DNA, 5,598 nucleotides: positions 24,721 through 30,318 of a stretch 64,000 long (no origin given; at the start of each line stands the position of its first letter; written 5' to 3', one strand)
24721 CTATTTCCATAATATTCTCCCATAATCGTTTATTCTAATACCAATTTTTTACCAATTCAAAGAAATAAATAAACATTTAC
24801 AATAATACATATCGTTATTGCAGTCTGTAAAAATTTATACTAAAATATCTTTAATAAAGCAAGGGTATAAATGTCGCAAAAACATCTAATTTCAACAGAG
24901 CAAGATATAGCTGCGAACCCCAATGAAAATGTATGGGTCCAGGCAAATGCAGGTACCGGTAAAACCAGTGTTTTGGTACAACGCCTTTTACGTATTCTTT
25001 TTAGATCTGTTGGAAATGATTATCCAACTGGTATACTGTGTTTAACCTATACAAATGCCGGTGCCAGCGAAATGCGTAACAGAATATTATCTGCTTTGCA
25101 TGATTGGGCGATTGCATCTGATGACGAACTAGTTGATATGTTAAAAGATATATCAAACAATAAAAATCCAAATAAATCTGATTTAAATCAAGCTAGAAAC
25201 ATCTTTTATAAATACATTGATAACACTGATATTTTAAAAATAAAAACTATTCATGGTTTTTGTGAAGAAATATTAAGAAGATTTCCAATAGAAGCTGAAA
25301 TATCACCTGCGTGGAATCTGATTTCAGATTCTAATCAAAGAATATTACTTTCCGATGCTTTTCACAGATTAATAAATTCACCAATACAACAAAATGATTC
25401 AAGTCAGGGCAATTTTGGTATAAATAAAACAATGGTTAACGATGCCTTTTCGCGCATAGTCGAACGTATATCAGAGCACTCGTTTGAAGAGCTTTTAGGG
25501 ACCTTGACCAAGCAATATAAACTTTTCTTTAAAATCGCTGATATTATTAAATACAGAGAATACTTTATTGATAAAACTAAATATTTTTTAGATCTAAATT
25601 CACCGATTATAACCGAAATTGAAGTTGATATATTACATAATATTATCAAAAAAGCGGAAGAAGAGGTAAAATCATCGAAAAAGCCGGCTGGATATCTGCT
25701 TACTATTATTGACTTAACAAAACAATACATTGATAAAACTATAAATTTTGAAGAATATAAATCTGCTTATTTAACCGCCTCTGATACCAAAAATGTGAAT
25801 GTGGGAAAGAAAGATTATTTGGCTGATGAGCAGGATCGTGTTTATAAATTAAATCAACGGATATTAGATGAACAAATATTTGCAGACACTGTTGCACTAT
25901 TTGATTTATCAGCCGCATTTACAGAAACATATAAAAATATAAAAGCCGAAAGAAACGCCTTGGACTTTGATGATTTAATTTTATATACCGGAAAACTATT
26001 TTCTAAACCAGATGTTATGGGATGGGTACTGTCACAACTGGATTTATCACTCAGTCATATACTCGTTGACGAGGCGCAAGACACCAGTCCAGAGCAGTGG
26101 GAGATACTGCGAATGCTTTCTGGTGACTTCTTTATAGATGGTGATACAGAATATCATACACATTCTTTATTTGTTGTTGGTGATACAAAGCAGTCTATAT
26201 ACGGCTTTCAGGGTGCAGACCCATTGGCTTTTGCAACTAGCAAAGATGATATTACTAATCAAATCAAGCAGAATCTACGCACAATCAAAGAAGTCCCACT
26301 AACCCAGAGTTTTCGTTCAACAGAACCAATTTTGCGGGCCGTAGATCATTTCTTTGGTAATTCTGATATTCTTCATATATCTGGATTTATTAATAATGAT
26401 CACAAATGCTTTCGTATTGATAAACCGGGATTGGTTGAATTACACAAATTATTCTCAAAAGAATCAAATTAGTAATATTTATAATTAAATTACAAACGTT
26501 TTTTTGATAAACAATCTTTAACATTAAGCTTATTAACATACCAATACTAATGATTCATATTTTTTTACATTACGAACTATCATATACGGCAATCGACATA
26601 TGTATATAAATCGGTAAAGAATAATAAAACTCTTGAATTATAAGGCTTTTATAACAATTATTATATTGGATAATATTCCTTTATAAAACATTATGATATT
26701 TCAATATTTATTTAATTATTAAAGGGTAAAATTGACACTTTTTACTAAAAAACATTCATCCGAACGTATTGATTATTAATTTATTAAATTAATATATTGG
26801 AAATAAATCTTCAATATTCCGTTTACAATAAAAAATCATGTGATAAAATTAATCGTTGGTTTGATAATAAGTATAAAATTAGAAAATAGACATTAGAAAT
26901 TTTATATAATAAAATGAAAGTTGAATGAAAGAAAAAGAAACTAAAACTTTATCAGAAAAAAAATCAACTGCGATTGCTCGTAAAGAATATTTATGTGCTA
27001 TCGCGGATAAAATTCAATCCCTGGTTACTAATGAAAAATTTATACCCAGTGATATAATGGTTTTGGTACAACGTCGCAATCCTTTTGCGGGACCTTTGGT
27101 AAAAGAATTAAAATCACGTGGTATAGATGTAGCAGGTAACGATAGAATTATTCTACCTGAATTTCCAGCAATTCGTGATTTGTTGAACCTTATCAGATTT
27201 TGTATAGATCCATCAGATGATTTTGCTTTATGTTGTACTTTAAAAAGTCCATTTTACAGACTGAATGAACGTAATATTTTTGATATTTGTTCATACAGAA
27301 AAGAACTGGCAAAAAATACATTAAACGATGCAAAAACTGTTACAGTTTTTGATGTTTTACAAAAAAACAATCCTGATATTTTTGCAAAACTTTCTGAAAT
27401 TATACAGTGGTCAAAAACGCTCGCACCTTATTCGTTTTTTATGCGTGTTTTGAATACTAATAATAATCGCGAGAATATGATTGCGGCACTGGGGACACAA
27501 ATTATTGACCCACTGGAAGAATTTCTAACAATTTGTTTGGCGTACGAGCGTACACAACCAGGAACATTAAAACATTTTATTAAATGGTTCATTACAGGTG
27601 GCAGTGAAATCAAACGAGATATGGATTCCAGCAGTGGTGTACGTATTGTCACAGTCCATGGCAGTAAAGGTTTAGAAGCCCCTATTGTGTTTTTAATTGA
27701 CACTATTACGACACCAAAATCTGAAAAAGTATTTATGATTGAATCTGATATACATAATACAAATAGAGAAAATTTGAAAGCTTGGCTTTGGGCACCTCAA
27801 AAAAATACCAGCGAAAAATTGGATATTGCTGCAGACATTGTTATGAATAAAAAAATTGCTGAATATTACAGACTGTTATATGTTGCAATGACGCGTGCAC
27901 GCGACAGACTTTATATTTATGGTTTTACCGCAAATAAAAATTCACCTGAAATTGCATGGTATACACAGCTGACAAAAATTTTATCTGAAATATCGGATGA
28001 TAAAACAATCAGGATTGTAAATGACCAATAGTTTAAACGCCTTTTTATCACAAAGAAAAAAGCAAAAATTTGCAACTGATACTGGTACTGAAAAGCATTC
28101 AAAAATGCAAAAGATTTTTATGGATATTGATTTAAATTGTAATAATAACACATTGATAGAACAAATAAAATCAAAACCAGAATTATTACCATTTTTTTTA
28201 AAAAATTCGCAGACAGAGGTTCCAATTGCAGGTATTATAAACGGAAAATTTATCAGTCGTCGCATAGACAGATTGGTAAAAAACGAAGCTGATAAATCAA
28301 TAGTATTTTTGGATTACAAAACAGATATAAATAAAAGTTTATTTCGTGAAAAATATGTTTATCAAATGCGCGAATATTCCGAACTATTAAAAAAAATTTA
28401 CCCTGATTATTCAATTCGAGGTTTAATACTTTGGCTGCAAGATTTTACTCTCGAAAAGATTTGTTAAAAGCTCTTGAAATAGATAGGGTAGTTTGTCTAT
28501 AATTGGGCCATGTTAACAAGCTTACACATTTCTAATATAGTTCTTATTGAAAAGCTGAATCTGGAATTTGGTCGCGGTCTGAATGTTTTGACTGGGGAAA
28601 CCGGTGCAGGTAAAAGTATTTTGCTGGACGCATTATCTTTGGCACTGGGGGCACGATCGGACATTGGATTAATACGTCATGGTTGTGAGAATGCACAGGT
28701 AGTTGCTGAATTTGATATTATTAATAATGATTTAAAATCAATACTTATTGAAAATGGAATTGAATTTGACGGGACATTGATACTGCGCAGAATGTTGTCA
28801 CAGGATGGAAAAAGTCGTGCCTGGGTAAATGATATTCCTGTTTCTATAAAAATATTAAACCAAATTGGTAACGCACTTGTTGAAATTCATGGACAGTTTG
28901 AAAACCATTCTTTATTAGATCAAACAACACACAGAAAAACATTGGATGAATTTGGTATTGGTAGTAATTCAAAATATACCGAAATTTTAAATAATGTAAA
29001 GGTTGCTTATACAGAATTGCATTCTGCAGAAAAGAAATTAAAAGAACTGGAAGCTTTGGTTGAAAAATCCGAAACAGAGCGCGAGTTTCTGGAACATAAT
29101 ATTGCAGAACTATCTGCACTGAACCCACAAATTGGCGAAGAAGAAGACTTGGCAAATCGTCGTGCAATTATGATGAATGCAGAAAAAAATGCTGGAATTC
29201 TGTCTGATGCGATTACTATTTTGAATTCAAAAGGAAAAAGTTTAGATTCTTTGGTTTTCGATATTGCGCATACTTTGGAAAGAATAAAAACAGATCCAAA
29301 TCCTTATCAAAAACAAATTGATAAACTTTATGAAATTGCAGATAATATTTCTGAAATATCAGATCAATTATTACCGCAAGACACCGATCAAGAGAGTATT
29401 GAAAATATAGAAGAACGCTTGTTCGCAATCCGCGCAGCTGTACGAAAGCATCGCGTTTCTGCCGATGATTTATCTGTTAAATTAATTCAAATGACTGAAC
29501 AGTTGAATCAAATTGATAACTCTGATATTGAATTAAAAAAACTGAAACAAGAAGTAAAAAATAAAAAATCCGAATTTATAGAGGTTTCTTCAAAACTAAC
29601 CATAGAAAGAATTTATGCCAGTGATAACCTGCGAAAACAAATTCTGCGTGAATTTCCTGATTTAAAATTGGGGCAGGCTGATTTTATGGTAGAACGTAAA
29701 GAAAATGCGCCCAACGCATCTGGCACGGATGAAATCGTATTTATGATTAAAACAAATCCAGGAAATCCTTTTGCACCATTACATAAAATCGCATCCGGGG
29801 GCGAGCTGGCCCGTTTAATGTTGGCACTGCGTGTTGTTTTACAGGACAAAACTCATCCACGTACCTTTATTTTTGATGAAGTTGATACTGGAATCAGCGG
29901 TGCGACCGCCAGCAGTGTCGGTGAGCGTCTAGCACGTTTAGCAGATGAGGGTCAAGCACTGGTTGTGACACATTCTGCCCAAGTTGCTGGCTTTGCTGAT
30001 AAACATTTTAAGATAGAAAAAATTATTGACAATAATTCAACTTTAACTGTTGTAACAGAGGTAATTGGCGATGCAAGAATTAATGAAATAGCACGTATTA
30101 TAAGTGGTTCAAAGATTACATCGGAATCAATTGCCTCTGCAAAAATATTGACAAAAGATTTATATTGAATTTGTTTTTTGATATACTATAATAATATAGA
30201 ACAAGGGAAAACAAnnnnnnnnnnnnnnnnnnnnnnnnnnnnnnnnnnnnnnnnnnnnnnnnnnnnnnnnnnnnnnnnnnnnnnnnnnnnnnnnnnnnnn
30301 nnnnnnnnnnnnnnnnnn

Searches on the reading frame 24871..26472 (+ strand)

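Call 64: search_protein_families(library=ncbifam, proteins=[window:24871-26472:+], max_evalue=1e-10)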
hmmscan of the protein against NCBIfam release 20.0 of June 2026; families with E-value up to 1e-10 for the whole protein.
window:24871-26472:+ (533 aa): 14 families
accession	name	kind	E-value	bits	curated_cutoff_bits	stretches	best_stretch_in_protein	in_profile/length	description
TIGR02784.1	addA_alphas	equivalog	3.8e-120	403.1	860.75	1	10-532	2-532/1138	double-strand break repair helicase AddA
NF010485.0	PRK13909.1-2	equivalog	4.8e-46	157.4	650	2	153-497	95-426/909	RecB-like helicase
TIGR02785.1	addA_Gpos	equivalog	9.4e-45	152.9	707.65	1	16-495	12-480/1234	helicase-exonuclease AddAB subunit AddA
TIGR00609.1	recB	equivalog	1.2e-36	126.4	696.05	1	22-506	13-462/1175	exodeoxyribonuclease V subunit beta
TIGR01073.1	pcrA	equivalog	2.3e-35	122.1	911.2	2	350-495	169-293/725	DNA helicase PcrA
NF010487.0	PRK13909.1-4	equivalog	7.9e-29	100.5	759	1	23-498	9-423/924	RecB-like helicase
NF008743.0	PRK11773.1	equivalog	7.3e-25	87.4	965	1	352-495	175-297/720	DNA helicase II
TIGR01074.1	rep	equivalog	4.2e-23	81.5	951.45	1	331-498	146-293/668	DNA helicase Rep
TIGR01075.1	uvrD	equivalog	1.6e-22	79.7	1144.45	1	353-497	171-294/715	DNA helicase II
NF010484.0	PRK13909.1-1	equivalog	4.3e-22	77.7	1074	1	23-471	10-423/945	RecB-like helicase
NF008128.0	PRK10876.1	equivalog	4.1e-20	71.1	1697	0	330-499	315-465/1181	exodeoxyribonuclease V subunit beta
NF010486.0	PRK13909.1-3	equivalog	1.6e-19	69.5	1109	1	23-495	10-423/921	RecB-like helicase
NF008276.0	PRK11054.1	equivalog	1.1e-18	67.1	543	0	345-451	390-480/684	DNA helicase IV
NF008172.0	PRK10919.1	equivalog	1.1e-16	60.2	1168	1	353-497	170-293/673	DNA helicase Rep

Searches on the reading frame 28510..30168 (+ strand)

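Call 64: search_protein_families(library=ncbifam, proteins=[window:28510-30168:+], max_evalue=1e-10)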
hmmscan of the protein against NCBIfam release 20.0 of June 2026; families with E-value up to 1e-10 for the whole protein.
window:28510-30168:+ (552 aa): 4 families
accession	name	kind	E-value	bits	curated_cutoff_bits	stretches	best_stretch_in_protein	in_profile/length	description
TIGR00634.1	recN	equivalog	1.3e-127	427.2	407.85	1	1-547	1-560/563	DNA repair protein RecN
NF008121.0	PRK10869.1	equivalog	9.9e-112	374.2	418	1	1-547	1-550/553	DNA repair protein RecN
TIGR02169.1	SMC_prok_A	equivalog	3.9e-12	44.7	729.4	0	429-513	1077-1161/1165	chromosome segregation protein SMC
NF045780.1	TrlF_fam_ATP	equivalog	2.7e-11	43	350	1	5-382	293-702/944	TrlF family AAA-like ATPase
